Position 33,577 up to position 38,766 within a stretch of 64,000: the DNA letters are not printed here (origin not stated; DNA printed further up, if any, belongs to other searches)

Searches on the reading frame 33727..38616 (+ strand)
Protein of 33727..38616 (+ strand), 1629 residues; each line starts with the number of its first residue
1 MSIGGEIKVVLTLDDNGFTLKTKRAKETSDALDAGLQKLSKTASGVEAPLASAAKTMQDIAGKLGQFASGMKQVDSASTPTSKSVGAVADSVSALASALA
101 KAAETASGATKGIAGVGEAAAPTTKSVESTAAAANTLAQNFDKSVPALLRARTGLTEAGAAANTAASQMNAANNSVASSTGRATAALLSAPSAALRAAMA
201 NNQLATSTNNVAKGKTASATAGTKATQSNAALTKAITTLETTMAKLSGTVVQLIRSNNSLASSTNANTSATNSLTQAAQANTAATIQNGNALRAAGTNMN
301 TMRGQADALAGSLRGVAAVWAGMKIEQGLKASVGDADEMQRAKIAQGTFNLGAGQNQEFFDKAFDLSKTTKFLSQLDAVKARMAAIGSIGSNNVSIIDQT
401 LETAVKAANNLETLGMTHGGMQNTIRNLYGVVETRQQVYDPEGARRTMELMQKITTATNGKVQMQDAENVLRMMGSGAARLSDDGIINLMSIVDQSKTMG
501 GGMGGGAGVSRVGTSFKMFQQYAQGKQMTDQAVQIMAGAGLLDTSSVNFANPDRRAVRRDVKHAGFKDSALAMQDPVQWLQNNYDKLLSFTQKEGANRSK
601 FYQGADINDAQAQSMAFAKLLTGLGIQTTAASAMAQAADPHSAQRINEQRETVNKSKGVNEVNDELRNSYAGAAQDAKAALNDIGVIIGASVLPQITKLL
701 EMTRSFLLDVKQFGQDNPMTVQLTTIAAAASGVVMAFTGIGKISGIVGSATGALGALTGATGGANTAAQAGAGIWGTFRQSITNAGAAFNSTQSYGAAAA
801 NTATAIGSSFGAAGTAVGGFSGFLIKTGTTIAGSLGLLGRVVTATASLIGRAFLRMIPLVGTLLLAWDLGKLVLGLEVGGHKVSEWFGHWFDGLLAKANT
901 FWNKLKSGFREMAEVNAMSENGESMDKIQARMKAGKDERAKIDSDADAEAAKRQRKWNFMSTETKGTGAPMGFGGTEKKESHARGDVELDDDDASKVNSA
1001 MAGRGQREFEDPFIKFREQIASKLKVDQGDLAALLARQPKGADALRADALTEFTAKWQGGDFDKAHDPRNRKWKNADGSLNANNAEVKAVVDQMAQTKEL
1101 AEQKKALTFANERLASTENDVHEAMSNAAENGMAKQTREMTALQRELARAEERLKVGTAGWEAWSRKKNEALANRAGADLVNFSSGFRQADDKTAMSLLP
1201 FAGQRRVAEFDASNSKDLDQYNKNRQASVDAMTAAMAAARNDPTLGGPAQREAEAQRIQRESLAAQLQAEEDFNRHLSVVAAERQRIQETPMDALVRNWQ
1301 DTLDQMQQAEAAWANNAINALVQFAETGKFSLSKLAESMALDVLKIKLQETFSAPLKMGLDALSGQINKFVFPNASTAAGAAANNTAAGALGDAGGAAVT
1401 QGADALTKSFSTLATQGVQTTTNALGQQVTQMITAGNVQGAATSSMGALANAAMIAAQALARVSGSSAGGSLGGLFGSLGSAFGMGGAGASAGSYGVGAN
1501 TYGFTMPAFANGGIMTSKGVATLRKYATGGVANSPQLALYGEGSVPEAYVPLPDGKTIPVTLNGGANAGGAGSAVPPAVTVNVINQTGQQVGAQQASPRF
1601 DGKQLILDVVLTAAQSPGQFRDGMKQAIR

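Call 103: search_protein_families(library=pfam, proteins=[window:33727-38616:+], max_evalue=0.001)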
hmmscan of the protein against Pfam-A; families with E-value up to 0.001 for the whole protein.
window:33727-38616:+ (1629 aa): 1 family
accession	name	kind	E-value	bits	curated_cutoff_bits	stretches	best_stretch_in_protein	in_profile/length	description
PF09718.15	Tape_meas_lam_C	-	2.1e-06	28.1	23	1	1298-1356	17-75/76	Lambda phage tail tape-measure protein (Tape_meas_lam_C)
